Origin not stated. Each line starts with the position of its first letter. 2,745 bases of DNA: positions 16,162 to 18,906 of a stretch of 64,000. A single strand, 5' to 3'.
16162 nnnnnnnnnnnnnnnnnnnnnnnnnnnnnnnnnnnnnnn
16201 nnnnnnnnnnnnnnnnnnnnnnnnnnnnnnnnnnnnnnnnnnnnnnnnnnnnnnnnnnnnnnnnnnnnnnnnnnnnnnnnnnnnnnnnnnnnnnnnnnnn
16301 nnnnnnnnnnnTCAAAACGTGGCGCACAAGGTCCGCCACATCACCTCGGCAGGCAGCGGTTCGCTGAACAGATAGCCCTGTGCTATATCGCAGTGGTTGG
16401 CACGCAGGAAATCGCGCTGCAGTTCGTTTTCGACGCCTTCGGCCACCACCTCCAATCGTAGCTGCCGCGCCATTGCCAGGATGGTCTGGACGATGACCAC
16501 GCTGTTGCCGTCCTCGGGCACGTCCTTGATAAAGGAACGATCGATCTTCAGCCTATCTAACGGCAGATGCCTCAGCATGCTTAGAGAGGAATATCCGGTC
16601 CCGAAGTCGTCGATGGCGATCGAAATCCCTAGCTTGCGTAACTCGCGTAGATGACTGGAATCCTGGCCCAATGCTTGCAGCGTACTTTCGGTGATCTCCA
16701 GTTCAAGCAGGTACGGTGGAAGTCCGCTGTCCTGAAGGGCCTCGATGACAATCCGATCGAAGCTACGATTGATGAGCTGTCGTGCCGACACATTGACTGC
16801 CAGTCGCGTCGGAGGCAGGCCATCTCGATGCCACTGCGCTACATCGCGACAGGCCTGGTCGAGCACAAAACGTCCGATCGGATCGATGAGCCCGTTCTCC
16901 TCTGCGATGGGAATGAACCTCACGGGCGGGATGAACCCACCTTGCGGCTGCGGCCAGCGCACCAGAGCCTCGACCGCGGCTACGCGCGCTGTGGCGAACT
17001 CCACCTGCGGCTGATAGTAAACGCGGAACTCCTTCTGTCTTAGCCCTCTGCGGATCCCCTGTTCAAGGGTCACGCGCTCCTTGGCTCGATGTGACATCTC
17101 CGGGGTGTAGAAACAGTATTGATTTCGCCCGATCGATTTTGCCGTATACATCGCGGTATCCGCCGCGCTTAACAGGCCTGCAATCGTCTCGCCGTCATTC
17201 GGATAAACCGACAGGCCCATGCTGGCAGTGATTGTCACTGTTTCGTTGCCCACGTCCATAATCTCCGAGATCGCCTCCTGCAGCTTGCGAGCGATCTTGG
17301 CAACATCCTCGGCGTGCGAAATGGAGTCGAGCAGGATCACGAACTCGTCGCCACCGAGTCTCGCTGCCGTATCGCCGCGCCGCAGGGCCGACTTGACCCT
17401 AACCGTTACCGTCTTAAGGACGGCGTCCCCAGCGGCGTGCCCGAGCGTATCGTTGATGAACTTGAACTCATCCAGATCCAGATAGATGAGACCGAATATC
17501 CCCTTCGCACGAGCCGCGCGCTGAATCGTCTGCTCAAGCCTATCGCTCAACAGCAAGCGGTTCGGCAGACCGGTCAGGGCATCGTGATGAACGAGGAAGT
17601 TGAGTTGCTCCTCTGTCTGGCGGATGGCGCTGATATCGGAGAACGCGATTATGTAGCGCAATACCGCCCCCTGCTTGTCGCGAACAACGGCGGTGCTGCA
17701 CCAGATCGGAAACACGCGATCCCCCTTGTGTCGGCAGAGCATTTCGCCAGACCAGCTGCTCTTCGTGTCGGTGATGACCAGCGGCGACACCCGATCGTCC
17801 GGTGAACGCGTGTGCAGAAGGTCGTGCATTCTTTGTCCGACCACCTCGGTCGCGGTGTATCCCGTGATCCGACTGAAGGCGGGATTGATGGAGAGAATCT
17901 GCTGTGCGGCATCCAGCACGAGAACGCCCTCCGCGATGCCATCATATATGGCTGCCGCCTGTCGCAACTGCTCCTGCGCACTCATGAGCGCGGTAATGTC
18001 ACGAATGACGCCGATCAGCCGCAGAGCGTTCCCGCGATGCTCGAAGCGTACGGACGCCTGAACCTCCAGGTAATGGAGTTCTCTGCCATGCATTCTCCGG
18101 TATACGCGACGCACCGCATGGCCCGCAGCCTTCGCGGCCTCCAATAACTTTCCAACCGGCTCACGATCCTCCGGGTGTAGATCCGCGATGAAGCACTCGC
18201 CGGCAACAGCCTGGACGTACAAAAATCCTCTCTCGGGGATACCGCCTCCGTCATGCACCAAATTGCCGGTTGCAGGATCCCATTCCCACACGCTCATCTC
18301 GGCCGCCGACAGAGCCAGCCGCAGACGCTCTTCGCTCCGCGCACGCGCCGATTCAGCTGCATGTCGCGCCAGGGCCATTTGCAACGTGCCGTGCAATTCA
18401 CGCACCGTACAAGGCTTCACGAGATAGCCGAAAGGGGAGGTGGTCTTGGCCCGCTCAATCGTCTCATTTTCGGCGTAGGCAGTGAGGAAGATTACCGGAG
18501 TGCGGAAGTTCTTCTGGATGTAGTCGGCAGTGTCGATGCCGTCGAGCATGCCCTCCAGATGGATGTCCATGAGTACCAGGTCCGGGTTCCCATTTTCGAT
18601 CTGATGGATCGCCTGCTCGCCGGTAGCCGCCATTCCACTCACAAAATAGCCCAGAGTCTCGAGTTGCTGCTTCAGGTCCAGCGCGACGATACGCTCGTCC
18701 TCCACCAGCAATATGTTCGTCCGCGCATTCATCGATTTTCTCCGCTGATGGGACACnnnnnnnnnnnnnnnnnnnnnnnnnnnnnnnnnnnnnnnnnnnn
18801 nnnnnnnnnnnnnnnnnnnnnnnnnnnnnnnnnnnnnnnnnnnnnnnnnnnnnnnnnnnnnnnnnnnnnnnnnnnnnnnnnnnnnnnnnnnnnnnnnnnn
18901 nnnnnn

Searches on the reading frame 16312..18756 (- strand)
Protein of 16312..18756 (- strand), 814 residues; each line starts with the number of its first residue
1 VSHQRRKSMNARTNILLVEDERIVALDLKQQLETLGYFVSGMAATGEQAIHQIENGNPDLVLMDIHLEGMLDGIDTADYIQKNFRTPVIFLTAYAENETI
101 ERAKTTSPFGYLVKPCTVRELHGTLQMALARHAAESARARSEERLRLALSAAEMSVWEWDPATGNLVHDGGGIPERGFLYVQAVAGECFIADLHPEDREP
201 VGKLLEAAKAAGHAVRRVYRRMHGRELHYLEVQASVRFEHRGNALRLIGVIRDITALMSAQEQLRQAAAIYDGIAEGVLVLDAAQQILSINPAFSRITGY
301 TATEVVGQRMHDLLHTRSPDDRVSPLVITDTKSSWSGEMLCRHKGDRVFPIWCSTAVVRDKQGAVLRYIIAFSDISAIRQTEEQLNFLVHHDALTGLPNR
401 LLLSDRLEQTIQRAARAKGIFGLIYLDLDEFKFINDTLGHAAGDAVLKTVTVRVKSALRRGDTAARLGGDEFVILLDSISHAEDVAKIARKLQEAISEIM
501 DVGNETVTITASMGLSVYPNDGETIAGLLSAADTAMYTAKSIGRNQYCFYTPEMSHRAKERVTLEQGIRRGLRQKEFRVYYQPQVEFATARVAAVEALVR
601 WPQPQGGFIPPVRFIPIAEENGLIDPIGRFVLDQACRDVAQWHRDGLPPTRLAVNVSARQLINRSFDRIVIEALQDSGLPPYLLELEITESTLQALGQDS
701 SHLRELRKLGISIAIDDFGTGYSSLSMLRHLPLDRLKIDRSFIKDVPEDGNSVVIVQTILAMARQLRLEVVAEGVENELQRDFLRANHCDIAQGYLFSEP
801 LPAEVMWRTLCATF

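Call 13: search_protein_families(library=pfam, proteins=[window:16312-18756:-], max_evalue=0.01)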
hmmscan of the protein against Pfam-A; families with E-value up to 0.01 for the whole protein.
window:16312-18756:- (814 aa): 9 families
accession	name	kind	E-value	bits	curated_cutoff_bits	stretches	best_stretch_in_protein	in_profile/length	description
PF00563.25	EAL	-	7e-75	251.9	31.3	1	568-800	4-236/236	EAL domain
PF00990.26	GGDEF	-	5.5e-49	166.5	23.8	1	390-546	2-161/161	Diguanylate cyclase, GGDEF domain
PF00072.30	Response_reg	-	2.2e-22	79.7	30.2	1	15-125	1-110/111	Response regulator receiver domain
PF13426.13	PAS_9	-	4.5e-19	69.1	27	1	276-376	2-102/103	PAS domain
PF08447.18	PAS_3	-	1.4e-15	57.8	25.6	2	288-369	2-86/89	PAS fold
PF00989.32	PAS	-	1.3e-14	54.6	22.6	1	268-375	4-113/113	PAS fold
PF08448.16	PAS_4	-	8.9e-12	45.7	23.1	2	273-377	3-107/110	PAS fold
PF13188.13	PAS_8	-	4.8e-07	29.9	21.8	1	269-322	5-55/65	PAS domain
PF12860.13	PAS_7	-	0.0075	16.8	27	0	274-319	4-50/115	PAS fold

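Call 79: search_protein_families(library=ncbifam, proteins=[window:16312-18756:-], max_evalue=0.001)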
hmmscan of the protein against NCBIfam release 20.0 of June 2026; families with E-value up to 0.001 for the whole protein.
window:16312-18756:- (814 aa): 119 families (the best 25 are shown)
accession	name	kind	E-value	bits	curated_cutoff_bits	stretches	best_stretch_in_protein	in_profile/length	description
NF045675.1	PhdiestaseDibA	equivalog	5.3e-182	606.4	980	1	226-806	41-621/623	phosphodiesterase DibA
NF007474.0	PRK10060.1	equivalog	1.9e-127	426.2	782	1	264-807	110-651/663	cyclic di-GMP phosphodiesterase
NF008467.0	PRK11359.1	equivalog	1.6e-117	393.6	857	2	382-805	369-787/800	oxygen-sensing cyclic-di-GMP phosphodiesterase DosP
NF053781.1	cdiGMPphdstlr2612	equivalog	3.1e-113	379.6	1600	1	132-806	576-1261/1268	Tlr1612 family c-di-GMP phosphodiesterase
NF052458.1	PhdiestGepA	equivalog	9.7e-100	335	1200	1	371-804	406-835/840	phosphodiesterase GepA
NF007298.0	PRK09776.1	equivalog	2.2e-96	323.9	1135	1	131-806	417-1102/1111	diguanylate cyclase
NF008807.1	PRK11829.1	equivalog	2.6e-87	293.5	733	1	378-803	231-655/670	biofilm formation regulator HmsP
NF052596.1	RR_EAL_PvrR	equivalog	4.3e-52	177.1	580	2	523-809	102-388/398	response regulator cyclic di-GMP phosphodiesterase PvrR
NF007839.0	PRK10551.1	equivalog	1.1e-51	176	461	1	562-808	262-508/518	cyclic di-GMP phosphodiesterase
NF007423.1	PRK09966.1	equivalog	3.7e-51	174.2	325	1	378-540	228-390/390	diguanylate cyclase DgcN/YfiN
NF045673.1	c-di-GMPRcptLapD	equivalog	7.4e-47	160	1020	1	381-802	228-646/647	cyclic di-GMP receptor LapD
TIGR00254.1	GGDEF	domain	3.4e-45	153.7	37.4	1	387-548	3-165/168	diguanylate cyclase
NF007135.0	PRK09581.1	equivalog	1.1e-44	153.1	474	2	387-547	290-452/457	PleD family two-component system response regulator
NF038266.1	diguan_SiaD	equivalog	1.4e-42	145.9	290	1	376-546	81-251/252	biofilm regulation diguanylate cyclase SiaD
NF007380.0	PRK09894.1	equivalog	2.2e-38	132.3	256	1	383-552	123-289/296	diguanylate cyclase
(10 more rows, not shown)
